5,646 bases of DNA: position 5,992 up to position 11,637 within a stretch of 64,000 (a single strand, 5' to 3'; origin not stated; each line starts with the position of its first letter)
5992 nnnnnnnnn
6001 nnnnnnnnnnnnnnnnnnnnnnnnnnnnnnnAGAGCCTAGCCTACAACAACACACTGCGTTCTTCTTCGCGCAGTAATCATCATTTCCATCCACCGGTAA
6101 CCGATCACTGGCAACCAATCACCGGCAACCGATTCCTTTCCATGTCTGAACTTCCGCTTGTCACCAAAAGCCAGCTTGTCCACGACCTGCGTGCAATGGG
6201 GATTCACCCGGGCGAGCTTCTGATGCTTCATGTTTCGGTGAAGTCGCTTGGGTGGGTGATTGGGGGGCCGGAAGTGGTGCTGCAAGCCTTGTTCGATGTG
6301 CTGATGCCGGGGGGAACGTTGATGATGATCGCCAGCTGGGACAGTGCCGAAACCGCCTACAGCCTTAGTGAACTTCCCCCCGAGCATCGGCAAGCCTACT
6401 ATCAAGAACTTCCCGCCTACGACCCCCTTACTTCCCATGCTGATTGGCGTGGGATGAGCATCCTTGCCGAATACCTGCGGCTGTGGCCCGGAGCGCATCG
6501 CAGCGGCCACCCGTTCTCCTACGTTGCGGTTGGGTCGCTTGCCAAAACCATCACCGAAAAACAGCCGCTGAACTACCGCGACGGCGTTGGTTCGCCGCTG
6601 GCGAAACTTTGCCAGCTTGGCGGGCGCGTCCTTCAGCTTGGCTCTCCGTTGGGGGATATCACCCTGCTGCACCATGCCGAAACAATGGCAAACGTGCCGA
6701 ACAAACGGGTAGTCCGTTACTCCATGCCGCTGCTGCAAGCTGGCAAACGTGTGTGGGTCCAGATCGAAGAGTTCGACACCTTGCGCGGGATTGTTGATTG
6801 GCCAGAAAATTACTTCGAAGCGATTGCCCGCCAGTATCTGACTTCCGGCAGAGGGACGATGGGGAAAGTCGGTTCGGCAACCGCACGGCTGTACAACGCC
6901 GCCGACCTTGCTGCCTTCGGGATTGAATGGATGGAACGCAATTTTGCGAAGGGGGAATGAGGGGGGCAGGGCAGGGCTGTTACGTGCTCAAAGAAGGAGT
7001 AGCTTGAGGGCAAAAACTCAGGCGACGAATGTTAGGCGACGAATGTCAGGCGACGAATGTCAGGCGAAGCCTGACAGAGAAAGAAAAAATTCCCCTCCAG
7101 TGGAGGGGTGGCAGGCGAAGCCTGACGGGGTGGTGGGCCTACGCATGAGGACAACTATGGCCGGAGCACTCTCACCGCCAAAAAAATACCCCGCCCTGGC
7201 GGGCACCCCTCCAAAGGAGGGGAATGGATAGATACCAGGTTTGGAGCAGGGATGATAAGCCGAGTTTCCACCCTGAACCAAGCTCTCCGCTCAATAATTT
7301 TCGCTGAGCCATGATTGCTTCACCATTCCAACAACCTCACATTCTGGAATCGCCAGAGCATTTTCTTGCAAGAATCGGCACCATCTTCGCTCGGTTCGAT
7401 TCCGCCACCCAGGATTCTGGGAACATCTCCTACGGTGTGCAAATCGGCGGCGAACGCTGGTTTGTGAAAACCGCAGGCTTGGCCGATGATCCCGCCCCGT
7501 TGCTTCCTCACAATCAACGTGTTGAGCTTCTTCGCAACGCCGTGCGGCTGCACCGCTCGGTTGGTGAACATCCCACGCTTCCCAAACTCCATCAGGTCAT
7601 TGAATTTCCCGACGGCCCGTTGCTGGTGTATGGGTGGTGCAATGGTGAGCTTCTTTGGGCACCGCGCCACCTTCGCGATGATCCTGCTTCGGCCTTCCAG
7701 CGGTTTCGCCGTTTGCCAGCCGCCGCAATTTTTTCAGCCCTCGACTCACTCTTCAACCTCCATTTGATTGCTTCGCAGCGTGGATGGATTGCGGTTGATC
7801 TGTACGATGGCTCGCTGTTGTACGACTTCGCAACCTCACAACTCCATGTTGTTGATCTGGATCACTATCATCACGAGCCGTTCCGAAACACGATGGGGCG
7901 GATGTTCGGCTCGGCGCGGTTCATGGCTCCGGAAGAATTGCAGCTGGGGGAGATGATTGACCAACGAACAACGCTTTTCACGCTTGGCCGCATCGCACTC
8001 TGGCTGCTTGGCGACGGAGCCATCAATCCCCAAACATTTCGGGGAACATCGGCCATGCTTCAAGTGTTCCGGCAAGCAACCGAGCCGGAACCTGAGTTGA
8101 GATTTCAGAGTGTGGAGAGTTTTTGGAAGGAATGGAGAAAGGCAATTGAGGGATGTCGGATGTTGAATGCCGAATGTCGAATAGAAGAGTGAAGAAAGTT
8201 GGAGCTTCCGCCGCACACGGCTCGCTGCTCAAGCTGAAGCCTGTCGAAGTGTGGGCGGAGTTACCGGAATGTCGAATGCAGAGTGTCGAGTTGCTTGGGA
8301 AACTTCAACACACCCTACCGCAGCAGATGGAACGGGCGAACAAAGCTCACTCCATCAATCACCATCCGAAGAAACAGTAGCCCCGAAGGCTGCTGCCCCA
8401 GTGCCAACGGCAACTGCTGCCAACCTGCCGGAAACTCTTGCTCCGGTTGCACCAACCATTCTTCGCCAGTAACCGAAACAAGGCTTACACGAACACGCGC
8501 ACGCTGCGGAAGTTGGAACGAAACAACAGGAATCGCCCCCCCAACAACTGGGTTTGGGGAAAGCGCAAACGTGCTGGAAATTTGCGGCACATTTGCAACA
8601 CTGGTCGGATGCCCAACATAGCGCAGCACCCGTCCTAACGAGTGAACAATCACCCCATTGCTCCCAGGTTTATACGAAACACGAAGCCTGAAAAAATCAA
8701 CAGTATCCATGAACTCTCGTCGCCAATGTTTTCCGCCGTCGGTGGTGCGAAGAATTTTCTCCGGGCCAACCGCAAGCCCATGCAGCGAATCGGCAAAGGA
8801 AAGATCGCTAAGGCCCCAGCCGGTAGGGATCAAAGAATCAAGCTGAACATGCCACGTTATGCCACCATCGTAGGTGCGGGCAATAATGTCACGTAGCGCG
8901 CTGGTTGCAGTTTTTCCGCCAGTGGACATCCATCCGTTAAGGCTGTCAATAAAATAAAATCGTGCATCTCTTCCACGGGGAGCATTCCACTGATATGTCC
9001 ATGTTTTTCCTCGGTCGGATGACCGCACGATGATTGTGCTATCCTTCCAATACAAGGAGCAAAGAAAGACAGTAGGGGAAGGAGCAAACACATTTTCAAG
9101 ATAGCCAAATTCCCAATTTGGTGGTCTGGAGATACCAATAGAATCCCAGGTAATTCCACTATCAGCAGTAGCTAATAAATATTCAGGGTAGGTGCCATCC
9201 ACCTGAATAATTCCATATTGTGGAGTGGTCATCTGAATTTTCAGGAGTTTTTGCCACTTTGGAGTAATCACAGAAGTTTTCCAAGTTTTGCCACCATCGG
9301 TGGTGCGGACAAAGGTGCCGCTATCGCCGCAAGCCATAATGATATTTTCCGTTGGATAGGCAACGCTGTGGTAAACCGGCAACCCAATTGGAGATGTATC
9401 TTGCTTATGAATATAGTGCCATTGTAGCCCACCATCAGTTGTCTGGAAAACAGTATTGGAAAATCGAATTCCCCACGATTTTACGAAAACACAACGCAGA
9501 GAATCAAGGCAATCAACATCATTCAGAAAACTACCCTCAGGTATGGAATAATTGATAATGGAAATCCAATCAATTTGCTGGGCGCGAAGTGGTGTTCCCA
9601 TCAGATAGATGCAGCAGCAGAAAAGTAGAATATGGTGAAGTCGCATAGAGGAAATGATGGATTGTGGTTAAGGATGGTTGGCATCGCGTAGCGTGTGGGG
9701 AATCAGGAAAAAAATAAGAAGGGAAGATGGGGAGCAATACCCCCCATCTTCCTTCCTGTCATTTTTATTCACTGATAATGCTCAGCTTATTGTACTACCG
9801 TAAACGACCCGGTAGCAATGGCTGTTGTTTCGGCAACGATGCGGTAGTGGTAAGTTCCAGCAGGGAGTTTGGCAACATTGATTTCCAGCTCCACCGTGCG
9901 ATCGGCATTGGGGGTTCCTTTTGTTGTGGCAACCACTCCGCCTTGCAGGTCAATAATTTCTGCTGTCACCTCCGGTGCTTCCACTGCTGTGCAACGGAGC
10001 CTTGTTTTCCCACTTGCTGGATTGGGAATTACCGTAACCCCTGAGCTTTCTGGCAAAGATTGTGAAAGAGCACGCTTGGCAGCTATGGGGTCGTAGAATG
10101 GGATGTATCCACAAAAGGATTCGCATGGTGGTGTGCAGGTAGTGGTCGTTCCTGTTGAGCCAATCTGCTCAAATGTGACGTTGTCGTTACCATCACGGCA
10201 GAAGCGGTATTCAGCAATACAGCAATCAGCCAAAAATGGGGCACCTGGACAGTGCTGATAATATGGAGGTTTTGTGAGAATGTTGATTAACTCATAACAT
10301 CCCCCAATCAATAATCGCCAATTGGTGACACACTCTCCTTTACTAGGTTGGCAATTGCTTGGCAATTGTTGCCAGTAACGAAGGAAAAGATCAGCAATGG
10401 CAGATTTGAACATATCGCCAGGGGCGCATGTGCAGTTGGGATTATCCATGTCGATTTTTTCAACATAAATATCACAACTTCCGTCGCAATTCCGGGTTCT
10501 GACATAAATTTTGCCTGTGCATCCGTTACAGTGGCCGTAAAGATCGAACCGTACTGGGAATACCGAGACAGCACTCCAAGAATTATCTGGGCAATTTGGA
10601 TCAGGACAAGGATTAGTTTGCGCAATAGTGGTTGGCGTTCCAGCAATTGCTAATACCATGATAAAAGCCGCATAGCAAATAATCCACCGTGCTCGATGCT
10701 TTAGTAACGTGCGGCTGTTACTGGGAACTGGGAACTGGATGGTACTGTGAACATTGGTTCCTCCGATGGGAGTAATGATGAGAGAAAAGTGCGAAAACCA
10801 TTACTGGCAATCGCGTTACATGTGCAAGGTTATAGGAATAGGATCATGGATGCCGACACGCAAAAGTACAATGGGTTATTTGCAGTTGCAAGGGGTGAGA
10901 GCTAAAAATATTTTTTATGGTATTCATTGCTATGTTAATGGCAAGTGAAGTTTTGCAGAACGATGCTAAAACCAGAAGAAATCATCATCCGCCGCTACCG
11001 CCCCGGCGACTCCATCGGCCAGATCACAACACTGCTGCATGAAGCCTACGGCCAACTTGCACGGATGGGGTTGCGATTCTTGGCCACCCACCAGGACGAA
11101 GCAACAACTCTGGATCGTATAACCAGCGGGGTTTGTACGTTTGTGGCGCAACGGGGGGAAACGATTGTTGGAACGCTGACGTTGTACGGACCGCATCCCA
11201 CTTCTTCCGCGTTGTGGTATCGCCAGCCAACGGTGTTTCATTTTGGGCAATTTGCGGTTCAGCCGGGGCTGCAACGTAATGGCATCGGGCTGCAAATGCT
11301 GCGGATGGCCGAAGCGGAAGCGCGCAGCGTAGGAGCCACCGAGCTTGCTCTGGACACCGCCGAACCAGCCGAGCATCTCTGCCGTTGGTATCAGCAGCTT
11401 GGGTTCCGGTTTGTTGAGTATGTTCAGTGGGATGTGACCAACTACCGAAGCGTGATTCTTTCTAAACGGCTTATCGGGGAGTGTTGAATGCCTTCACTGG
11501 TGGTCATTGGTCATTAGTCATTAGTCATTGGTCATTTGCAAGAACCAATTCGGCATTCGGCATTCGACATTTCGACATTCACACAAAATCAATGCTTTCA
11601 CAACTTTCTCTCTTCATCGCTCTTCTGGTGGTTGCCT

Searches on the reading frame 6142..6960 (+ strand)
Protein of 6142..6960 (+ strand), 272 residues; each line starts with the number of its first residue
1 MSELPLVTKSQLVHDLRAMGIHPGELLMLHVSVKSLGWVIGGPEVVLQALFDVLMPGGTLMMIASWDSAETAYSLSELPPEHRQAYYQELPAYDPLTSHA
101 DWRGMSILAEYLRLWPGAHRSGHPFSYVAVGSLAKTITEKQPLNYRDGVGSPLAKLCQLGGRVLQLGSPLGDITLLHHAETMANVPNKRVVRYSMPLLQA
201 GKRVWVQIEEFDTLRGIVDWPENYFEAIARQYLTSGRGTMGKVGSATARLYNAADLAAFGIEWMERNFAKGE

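Call 37: search_protein_families(library=pfam, proteins=[window:6142-6960:+], max_evalue=0.00001)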
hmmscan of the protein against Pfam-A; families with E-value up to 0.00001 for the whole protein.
window:6142-6960:+ (272 aa): 1 family
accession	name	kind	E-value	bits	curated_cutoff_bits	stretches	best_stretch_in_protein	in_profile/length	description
PF02522.19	Antibiotic_NAT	-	2.2e-60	204.6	25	1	28-265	1-232/232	Aminoglycoside 3-N-acetyltransferase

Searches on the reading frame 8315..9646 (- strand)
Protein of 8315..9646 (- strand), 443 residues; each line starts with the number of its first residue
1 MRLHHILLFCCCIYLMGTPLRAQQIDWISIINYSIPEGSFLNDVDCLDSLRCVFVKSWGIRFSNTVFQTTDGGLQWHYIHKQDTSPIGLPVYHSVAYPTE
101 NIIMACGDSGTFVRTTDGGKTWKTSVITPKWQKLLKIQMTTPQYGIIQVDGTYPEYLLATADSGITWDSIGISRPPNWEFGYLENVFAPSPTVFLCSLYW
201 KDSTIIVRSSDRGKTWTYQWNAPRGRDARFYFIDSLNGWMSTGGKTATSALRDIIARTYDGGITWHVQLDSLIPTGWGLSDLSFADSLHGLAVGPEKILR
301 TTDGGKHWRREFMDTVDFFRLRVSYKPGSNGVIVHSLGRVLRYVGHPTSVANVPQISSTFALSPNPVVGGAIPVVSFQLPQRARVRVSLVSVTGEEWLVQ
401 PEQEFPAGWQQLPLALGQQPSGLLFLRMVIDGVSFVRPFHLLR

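Call 37: search_protein_families(library=pfam, proteins=[window:8315-9646:-], max_evalue=0.00001)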
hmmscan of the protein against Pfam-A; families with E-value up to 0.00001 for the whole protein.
window:8315-9646:- (443 aa): 3 families
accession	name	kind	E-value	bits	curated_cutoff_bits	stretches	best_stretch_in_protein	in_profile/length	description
PF14870.12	PSII_BNR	-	7e-12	45.6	27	0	275-322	16-66/303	Photosynthesis system II assembly factor YCF48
PF02012.26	BNR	-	1.4e-08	33.9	27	0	114-124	2-12/12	BNR/Asp-box repeat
PF15902.12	Sortilin-Vps10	-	2e-07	30.6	33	0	65-170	2-112/446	Sortilin, neurotensin receptor 3,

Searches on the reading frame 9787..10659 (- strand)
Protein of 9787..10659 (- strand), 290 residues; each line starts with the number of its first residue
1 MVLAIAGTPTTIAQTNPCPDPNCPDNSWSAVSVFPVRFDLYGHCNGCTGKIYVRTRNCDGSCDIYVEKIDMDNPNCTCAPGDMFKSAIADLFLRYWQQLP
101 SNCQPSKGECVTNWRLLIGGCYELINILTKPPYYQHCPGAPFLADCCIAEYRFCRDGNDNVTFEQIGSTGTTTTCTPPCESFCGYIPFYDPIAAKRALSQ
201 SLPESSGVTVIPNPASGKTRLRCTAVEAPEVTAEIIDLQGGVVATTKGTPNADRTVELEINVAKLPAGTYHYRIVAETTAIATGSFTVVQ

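Call 37: search_protein_families(library=pfam, proteins=[window:9787-10659:-], max_evalue=0.00001)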
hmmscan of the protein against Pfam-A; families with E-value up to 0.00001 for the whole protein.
window:9787-10659:- (290 aa): 1 family
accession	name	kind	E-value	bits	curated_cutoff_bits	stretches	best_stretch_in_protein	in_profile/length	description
PF18962.6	Por_Secre_tail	-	1.9e-07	31.7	27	1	211-280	2-68/75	Secretion system C-terminal sorting domain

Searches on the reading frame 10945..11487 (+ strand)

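Call 37: search_protein_families(library=pfam, proteins=[window:10945-11487:+], max_evalue=0.00001)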
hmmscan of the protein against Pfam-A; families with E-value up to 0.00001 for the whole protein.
window:10945-11487:+ (180 aa): 3 families
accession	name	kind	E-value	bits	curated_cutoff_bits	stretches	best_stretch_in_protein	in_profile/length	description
PF00583.31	Acetyltransf_1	-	2.3e-13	50.9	20.7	1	56-154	23-116/116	Acetyltransferase (GNAT) family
PF13508.13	Acetyltransf_7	-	5.2e-09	36.8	27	1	64-155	4-83/84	Acetyltransferase (GNAT) domain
PF13673.13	Acetyltransf_10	-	6.5e-06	26.6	23.6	1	59-159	26-112/128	Acetyltransferase (GNAT) domain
